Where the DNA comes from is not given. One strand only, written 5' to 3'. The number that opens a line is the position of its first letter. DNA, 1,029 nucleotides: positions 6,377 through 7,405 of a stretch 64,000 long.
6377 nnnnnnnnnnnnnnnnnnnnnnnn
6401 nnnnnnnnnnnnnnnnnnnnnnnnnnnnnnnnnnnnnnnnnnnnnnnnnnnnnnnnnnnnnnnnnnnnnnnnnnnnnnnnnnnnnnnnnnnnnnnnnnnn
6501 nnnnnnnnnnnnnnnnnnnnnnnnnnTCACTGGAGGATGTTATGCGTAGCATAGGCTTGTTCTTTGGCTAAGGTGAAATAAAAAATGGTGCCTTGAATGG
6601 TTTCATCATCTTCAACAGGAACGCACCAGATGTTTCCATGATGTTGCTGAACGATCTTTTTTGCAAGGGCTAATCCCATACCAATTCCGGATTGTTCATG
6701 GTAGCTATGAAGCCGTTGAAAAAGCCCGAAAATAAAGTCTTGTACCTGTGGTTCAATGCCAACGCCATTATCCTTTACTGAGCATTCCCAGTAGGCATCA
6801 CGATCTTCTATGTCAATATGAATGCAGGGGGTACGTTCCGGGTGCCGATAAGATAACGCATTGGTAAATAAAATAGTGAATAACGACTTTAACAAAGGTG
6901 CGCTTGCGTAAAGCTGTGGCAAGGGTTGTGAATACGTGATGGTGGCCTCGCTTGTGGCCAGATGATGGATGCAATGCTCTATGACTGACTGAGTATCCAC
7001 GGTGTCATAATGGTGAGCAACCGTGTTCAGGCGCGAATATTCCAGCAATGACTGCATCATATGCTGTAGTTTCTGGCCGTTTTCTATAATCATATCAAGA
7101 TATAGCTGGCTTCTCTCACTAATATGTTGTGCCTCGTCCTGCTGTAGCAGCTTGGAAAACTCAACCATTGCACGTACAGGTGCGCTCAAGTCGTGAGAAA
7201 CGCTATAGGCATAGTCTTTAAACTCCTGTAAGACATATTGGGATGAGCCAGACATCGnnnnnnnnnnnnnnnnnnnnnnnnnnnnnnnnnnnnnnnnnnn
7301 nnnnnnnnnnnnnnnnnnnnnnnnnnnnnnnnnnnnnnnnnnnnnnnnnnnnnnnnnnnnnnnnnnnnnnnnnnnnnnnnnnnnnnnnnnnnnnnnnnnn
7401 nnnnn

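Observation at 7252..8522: Two input-less kinase cores are translationally coupled to the receiver gene in front of them (split REC-HK modules)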

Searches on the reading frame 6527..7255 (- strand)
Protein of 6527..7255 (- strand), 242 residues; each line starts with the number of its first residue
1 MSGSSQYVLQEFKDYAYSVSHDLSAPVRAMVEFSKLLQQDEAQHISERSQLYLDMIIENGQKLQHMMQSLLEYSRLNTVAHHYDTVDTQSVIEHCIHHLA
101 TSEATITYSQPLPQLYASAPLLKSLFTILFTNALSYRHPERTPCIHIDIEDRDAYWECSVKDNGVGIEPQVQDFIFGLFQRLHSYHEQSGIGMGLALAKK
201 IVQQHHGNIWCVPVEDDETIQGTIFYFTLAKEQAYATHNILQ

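Call 3: search_protein_families(library=pfam, proteins=[window:6527-7255:-], max_evalue=0.01)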
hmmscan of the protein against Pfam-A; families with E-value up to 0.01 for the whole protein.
window:6527-7255:- (242 aa): 2 families
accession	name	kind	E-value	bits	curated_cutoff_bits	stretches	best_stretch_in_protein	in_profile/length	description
PF02518.31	HATPase_c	-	6.1e-19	68.9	26.4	1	121-232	5-110/111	Histidine kinase-, DNA gyrase B-, and HSP90-like ATPase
PF00512.31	HisKA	-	9.1e-08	32.5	26.9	1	17-77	7-64/66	His Kinase A (phospho-acceptor) domain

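Call 18: find_homologous_proteins(query=window:6527-7255:-)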
Query window:6527-7255:- (242 aa): 172 proteins with E <= 0.001 among 290 candidates; the best 120 are listed.
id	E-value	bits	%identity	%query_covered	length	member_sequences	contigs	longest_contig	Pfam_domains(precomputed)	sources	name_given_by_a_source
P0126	2.2e-159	546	100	100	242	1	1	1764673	PF02518.32,PF00512.32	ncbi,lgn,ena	-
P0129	2.2e-60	222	50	90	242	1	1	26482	PF02518.32,PF00512.32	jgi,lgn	-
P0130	4.0e-57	212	47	94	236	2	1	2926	PF02518.32,PF00512.32,PF14501.13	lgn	-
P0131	1.7e-56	210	47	93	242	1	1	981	PF02518.32,PF00512.32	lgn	-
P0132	2.5e-55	206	47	96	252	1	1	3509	PF02518.32,PF00512.32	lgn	-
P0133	6.4e-55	204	45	95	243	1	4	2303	PF02518.32,PF00512.32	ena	-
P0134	1.3e-54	203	46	93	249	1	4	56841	PF02518.32,PF00512.32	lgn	-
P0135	2.5e-54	203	45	93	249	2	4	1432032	PF02518.32,PF00512.32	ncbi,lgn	-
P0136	4.9e-54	202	46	96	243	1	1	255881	PF02518.32,PF00512.32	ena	-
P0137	5.4e-54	201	46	94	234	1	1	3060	PF02518.32,PF00512.32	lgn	-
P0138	6.6e-54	201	45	95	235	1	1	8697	PF02518.32,PF00512.32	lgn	-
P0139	1.1e-53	200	45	93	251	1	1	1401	PF02518.32,PF00512.32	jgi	-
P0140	6.1e-53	198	47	92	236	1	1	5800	PF02518.32,PF00512.32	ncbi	-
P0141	1.1e-52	197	46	92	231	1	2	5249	PF02518.32,PF00512.32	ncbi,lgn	-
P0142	1.4e-52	197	46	93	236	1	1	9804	PF02518.32,PF00512.32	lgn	-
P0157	2.8e-50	189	42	95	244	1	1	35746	PF02518.32,PF00512.32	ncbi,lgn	ncbi:MAG: ATP-binding protein [Alphaproteobacteria bacterium]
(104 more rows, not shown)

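Call 19: find_encoding_contigs(protein=P0129, flank=8000, max_places=2)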
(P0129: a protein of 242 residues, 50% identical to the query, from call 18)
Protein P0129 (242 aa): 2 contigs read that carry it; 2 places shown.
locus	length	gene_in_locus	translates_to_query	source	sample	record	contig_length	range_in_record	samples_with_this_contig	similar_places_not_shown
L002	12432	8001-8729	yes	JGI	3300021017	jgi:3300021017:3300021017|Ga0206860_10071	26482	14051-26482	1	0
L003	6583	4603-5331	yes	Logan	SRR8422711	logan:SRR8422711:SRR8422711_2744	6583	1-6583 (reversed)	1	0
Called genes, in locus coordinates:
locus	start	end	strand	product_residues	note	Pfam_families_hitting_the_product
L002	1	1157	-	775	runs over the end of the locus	PF09250:Prim-Pol, PF08707:PriCT_2, PF05272:VapE-like_dom (weak), PF19263:DUF5906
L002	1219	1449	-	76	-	PF12728:HTH_17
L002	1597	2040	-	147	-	-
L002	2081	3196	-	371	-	PF13356:Arm-DNA-bind_3 (faint), PF00589:Phage_integrase (weak)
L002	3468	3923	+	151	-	-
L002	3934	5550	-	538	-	PF28550:DUF8436, PF01134:GIDA (faint), PF01266:DAO (faint), PF03486:HI0933_like (faint), PF07992:Pyr_redox_2 (weak), PF13738:Pyr_redox_3 (weak), PF21688:FAD-depend_C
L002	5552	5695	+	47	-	-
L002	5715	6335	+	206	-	PF01381:HTH_3, PF12844:HTH_19 (weak), PF13560:HTH_31 (weak), PF00072:Response_reg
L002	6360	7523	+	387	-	PF08447:PAS_3, PF13426:PAS_9, PF00512:HisKA, PF02518:HATPase_c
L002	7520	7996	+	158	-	PF00072:Response_reg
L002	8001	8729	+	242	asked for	PF00512:HisKA (weak), PF02518:HATPase_c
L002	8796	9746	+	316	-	PF00072:Response_reg, PF00990:GGDEF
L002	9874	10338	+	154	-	PF00072:Response_reg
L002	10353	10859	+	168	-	PF00072:Response_reg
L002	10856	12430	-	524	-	?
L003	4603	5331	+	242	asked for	PF00512:HisKA (weak), PF02518:HATPase_c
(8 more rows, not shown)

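Call 20: find_encoding_contigs(protein=P0135, flank=8000, max_places=2)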
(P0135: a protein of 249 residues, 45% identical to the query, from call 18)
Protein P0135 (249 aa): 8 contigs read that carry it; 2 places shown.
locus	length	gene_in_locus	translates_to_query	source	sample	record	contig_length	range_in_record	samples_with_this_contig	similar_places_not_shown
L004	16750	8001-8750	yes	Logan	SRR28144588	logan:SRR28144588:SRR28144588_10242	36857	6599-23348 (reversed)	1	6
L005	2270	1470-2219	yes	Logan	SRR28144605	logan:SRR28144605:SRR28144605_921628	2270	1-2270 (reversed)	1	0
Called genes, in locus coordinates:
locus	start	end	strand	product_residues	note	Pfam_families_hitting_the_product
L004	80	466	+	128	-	PF19588:SxtJ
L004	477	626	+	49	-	PF19451:DUF5989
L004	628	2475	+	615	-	PF02543:Carbam_trans_N, PF16861:Carbam_trans_C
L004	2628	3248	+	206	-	PF01381:HTH_3, PF12844:HTH_19, PF00072:Response_reg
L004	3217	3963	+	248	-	PF16412:DUF5020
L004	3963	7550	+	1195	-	PF05231:MASE1, PF03924:CHASE, PF08448:PAS_4, PF00512:HisKA, PF02518:HATPase_c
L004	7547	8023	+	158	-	PF00072:Response_reg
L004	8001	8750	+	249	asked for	PF00512:HisKA (weak), PF02518:HATPase_c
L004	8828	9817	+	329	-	PF00072:Response_reg, PF00990:GGDEF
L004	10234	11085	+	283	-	PF00795:CN_hydrolase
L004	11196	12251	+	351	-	PF04371:PAD_porph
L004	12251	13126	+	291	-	PF03631:Virul_fac_BrkB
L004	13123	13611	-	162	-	PF01478:Peptidase_A24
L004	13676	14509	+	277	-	PF02129:Peptidase_S15 (faint), PF20434:BD-FAE (faint), PF12146:Hydrolase_4, PF00561:Abhydrolase_1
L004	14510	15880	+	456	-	PF01565:FAD_binding_4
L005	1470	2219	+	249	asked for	PF00512:HisKA (weak), PF02518:HATPase_c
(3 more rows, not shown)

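Call 21: find_encoding_contigs(protein=P0157, flank=8000, max_places=2)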
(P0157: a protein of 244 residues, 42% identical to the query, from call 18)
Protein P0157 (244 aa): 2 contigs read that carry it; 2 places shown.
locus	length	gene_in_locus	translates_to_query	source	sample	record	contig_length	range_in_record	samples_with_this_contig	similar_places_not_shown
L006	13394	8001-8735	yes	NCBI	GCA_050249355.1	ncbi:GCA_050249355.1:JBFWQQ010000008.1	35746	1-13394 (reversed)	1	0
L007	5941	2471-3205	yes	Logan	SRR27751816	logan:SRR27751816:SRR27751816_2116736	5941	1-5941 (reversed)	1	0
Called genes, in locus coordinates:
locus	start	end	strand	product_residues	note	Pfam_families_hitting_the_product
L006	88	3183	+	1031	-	PF14850:Pro_dh-DNA_bdg, PF01619:Pro_dh, PF00171:Aldedh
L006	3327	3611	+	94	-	-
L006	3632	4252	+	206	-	PF01381:HTH_3, PF12844:HTH_19 (weak), PF13560:HTH_31 (weak), PF00072:Response_reg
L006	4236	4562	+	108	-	-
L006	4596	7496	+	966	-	PF03924:CHASE, PF00989:PAS (weak), PF13188:PAS_8 (faint), PF13426:PAS_9, PF08448:PAS_4, PF00512:HisKA, PF02518:HATPase_c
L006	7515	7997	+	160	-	PF00072:Response_reg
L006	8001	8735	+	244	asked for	PF00512:HisKA, PF02518:HATPase_c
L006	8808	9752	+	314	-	PF00072:Response_reg, PF00990:GGDEF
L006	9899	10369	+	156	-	PF00072:Response_reg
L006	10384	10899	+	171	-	PF00072:Response_reg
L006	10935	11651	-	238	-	PF02678:Pirin, PF17954:Pirin_C_2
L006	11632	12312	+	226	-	PF13761:DUF4166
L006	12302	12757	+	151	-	-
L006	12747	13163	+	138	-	PF04134:DCC1-like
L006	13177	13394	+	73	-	?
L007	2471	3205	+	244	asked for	PF00512:HisKA, PF02518:HATPase_c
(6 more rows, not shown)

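Call 29: find_related_loci(query=A2, collection=genome_contigs, flank=7000)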
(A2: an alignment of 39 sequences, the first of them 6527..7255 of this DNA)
Query A2 (242 aa) in genome_contigs; peptide patterns used: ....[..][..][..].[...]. (x = any residue, [..] = any of these).
198 stretches matched a pattern; 191 encode a relative of the query (tblastn E <= 1e-3); the best 80 are kept; 80 distinct loci.
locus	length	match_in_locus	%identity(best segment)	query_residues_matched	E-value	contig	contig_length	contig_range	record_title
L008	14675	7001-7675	45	4-229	2e-61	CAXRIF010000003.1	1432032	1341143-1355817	MAG: Rickettsiales bacterium isolate YZ12B_2.110 genome assembly, contig: k141_1159665, whole genome shotgun sequence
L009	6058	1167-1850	43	1-229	4e-60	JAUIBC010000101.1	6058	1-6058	MAG: Gammaproteobacteria bacterium isolate 6_bin.23 NODE_13277_length_6058_cov_1.064407, whole genome shotgun sequence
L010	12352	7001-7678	43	3-229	1e-58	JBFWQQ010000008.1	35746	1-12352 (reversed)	MAG: Alphaproteobacteria bacterium isolate CA_2019_TPBF_187 NODE_6634_length_35746_cov_4.158146_TPBF, whole genome shotg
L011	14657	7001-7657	43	10-229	3e-55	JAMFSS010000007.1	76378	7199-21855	MAG: Alphaproteobacteria bacterium isolate NGEE_A_bin20 k127_818057, whole genome shotgun sequence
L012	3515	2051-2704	42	4-229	1e-54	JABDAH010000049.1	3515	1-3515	MAG: Alphaproteobacteria bacterium isolate BWOrgHeat_Nextera32_MAG2 3300020642.a:Ga0206916_1359, whole genome shotgun se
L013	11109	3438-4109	44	8-231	5e-54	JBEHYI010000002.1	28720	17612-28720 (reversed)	MAG: Pseudomonadota bacterium isolate ESF1.bin.40 NODE_1636_length_28720_cov_4.048321, whole genome shotgun sequence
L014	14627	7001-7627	45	4-209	1e-53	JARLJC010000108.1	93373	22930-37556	MAG: Alphaproteobacteria bacterium isolate MAG_CA1 MetaCoAG_Bin_1_Anoxic_k141_726527, whole genome shotgun sequence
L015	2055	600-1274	43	4-229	1e-53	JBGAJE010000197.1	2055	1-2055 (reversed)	MAG: Rickettsiales bacterium isolate MAG_MBR_H125.1 MBRH125-1_opera_contig_68540, whole genome shotgun sequence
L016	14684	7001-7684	42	1-229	4e-50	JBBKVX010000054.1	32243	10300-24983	MAG: Rickettsiales bacterium isolate metabat_bins.345 k119_3997969, whole genome shotgun sequence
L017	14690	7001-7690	37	6-235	3e-49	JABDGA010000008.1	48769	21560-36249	MAG: Alphaproteobacteria bacterium isolate BWOrgHeat_Nextera20_MAG4 3300020996.a:Ga0206904_1019, whole genome shotgun se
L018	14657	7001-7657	40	10-229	3e-49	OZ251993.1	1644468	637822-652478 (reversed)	MAG: Alphaproteobacteria bacterium isolate 887504ca-fe67-4927-bce6-c462e6438046 genome assembly, chromosome: 1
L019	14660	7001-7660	39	11-231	1e-48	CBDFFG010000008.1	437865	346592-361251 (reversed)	MAG: Asticcacaulis sp. isolate e566c3e5-d284-44a0-a642-8362489870dd genome assembly, contig: contig_8, whole genome shot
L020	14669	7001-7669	41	10-233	6e-49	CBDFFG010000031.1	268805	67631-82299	MAG: Asticcacaulis sp. isolate e566c3e5-d284-44a0-a642-8362489870dd genome assembly, contig: contig_31, whole genome sho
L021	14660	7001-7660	40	11-231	3e-48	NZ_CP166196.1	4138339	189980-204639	Asticcacaulis solisilvae strain CGM1-3EN(T) chromosome, complete genome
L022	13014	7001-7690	39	10-240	2e-48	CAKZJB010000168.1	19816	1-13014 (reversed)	MAG TPA_asm: uncultured Asticcacaulis sp. isolate ERR2144884_bin.8_CONCOCT_v1.1_MAG genome assembly, contig: ERZ1034405.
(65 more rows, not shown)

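Call 40: search_protein_families(library=pfam, proteins=[L011:3363-4496:+, L011:4421-4945:+, L011:4813-6480:+, L011:6396-6959:+, L011:6941-7684:+, L014:3010-4527:+, L014:4942-6507:+, L012:495-2030:+, L011:2720-3391:+], max_evalue=0.001)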
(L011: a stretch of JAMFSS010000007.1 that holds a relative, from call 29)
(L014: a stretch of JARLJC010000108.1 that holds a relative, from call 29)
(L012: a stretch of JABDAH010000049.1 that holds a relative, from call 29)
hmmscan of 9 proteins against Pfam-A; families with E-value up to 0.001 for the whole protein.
L011:3363-4496:+ (377 aa): 7 families
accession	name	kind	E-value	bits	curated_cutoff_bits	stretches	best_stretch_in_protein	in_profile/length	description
PF02518.31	HATPase_c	-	3.8e-23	82.5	26.4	1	262-371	2-109/111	Histidine kinase-, DNA gyrase B-, and HSP90-like ATPase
PF00989.32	PAS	-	1.4e-17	64.1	22.6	1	15-128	2-113/113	PAS fold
PF13426.13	PAS_9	-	1.7e-14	54.3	27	1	25-129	2-102/103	PAS domain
PF00512.31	HisKA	-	1.7e-12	47.6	26.9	1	152-217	2-64/66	His Kinase A (phospho-acceptor) domain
PF24820.1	Diguanyl_cycl_sensor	-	1.1e-06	29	28.1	1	24-117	6-100/109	Diguanylate cyclase-like sensor domain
PF13188.13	PAS_8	-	1.4e-05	25.2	21.8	1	15-65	2-49/65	PAS domain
PF08448.16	PAS_4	-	0.00036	21.2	23.1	1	21-132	2-109/110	PAS fold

L011:4421-4945:+ (174 aa): 1 family
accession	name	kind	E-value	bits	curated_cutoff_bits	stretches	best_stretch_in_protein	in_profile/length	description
PF00072.30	Response_reg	-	2.4e-20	73.2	30.2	1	31-154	1-110/111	Response regulator receiver domain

L011:4813-6480:+ (555 aa): 8 families
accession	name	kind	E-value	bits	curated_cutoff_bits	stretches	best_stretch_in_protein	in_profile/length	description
PF02518.31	HATPase_c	-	1.3e-28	100.1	26.4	1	437-547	2-110/111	Histidine kinase-, DNA gyrase B-, and HSP90-like ATPase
PF00072.30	Response_reg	-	2.3e-24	86.2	30.2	1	53-160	1-104/111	Response regulator receiver domain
PF13426.13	PAS_9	-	2.2e-16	60.4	27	1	206-306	5-103/103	PAS domain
PF08448.16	PAS_4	-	3.4e-10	40.6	23.1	1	202-308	6-109/110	PAS fold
PF00989.32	PAS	-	1e-09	38.9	22.6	1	192-304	2-113/113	PAS fold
PF00512.31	HisKA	-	7.2e-09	36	26.9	1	328-394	2-65/66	His Kinase A (phospho-acceptor) domain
PF08447.18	PAS_3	-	4e-07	30.6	25.6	1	216-300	3-88/89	PAS fold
PF13188.13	PAS_8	-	2.9e-05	24.3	21.8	1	191-231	1-40/65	PAS domain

L011:6396-6959:+ (187 aa): 1 family
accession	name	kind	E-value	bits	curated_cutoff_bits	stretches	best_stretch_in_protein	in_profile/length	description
PF00072.30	Response_reg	-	1.5e-18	67.4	30.2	1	41-161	1-110/111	Response regulator receiver domain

L011:6941-7684:+ (247 aa): 3 families
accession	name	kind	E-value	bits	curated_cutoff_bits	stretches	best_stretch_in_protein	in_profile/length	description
PF02518.31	HATPase_c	-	2e-24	86.6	26.4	1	131-241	1-109/111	Histidine kinase-, DNA gyrase B-, and HSP90-like ATPase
PF00512.31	HisKA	-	3.1e-07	30.8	26.9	1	26-89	5-65/66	His Kinase A (phospho-acceptor) domain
PF14501.12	HATPase_c_5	-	0.00042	20.6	22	0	135-230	5-93/102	GHKL domain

L014:3010-4527:+ (505 aa): 8 families
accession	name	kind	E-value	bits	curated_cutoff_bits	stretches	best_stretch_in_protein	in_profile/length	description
PF00989.32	PAS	-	2.5e-35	121.3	22.6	2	15-128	2-113/113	PAS fold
PF13426.13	PAS_9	-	1.7e-27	96.2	27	2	154-258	2-103/103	PAS domain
PF02518.31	HATPase_c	-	2.5e-23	83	26.4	1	390-499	2-109/111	Histidine kinase-, DNA gyrase B-, and HSP90-like ATPase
PF24820.1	Diguanyl_cycl_sensor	-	2.5e-15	56.8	28.1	2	25-117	7-100/109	Diguanylate cyclase-like sensor domain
PF13188.13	PAS_8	-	4.8e-14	52.1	21.8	2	15-64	2-48/65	PAS domain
PF08448.16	PAS_4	-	1.4e-09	38.6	23.1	0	154-260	6-109/110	PAS fold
PF00512.31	HisKA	-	6.5e-09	36.2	26.9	1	280-345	2-64/66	His Kinase A (phospho-acceptor) domain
PF08447.18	PAS_3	-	5.1e-06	27.1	25.6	0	168-234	4-68/89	PAS fold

L014:4942-6507:+ (521 aa): 8 families
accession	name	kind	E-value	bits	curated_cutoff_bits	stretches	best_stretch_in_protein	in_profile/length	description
PF02518.31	HATPase_c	-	1.9e-27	96.3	26.4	1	403-513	2-110/111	Histidine kinase-, DNA gyrase B-, and HSP90-like ATPase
PF00072.30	Response_reg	-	2.4e-24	86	30.2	1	19-122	1-101/111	Response regulator receiver domain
PF13426.13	PAS_9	-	2.8e-18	66.5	27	1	171-272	4-103/103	PAS domain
PF00989.32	PAS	-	8.3e-15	55.2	22.6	1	158-270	2-113/113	PAS fold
PF08448.16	PAS_4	-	3.5e-12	47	23.1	1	172-275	9-110/110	PAS fold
PF00512.31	HisKA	-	4.5e-11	43.1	26.9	1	294-360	2-65/66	His Kinase A (phospho-acceptor) domain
PF08447.18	PAS_3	-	9.6e-09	35.8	25.6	1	182-266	3-88/89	PAS fold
PF13188.13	PAS_8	-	9.8e-05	22.6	21.8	1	158-206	2-46/65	PAS domain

L012:495-2030:+ (512 aa): 7 families
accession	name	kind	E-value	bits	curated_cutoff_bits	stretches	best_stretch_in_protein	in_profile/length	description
PF02518.31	HATPase_c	-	9.2e-28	97.3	26.4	1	394-503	2-109/111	Histidine kinase-, DNA gyrase B-, and HSP90-like ATPase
PF00072.30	Response_reg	-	1.3e-24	86.9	30.2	1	10-121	1-108/111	Response regulator receiver domain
PF13426.13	PAS_9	-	8.5e-14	52.1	27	1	162-263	5-103/103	PAS domain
PF00512.31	HisKA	-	1.9e-12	47.5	26.9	1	285-352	2-66/66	His Kinase A (phospho-acceptor) domain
PF08448.16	PAS_4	-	3.1e-12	47.2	23.1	1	162-265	8-109/110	PAS fold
PF00989.32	PAS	-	2.2e-09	37.8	22.6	1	149-261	2-113/113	PAS fold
PF08447.18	PAS_3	-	1.5e-07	32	25.6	1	174-257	4-88/89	PAS fold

L011:2720-3391:+ (223 aa): 4 families
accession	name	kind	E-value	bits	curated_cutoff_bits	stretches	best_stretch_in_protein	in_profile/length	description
PF00072.30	Response_reg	-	4.4e-17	62.7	30.2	1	104-208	1-101/111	Response regulator receiver domain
PF01381.28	HTH_3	-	5.7e-12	45.9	23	1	26-74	1-48/55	Helix-turn-helix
PF12844.13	HTH_19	-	8.3e-08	32.5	30.2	1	24-74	2-51/64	Helix-turn-helix domain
PF13560.12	HTH_31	-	2e-07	31.6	27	1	25-77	5-57/64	Helix-turn-helix domain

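Call 60: search_solved_structures(query=window:6527-7255:-, max_evalue=1e-10)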
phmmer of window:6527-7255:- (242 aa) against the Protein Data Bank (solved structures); distinct sequences matched with E-value up to 1e-10: 14.
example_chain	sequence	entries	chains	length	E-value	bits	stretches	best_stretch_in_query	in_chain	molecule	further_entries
8sgk_A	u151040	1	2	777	2.1e-21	80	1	11-210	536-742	Bacteriophytochrome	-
8avv_A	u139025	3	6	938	2.4e-21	79.8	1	11-210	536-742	Bacteriophytochrome,Response regulator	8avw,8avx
9ys3_A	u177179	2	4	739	3.7e-20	76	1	11-231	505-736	Bacteriophytochrome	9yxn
8uph_A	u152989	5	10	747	3.8e-20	75.9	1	11-231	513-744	Bacteriophytochrome (Light-regulated signal transduction histidine kinase)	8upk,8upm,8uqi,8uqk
8f71_A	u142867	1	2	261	6.2e-20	75.2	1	10-230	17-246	Histidine kinase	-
6azr_A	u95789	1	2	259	1.2e-18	71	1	14-234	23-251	Sensor histidine kinase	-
2c2a_A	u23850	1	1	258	4.4e-18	69.1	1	14-234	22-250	SENSOR HISTIDINE KINASE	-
3dge_A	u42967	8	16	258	4.4e-18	69.1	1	14-234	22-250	Sensor protein | Histidine kinase | Sensor histidine kinase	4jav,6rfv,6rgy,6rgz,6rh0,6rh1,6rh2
5uht_A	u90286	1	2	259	4.5e-18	69.1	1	14-234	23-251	Sensor histidine kinase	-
4jas_A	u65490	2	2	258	6.1e-18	68.7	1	14-234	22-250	Histidine kinase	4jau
6rh7_A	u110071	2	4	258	1e-16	64.7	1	14-234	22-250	Sensor histidine kinase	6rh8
7z8n_A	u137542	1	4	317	7.3e-13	52.1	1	14-211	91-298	Histidine kinase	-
3sl2_A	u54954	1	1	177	1.1e-11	48.2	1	124-230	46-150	Sensor histidine kinase yycG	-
4i5s_A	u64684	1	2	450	3.8e-11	46.4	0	13-216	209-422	Putative histidine kinase CovS; VicK-like protein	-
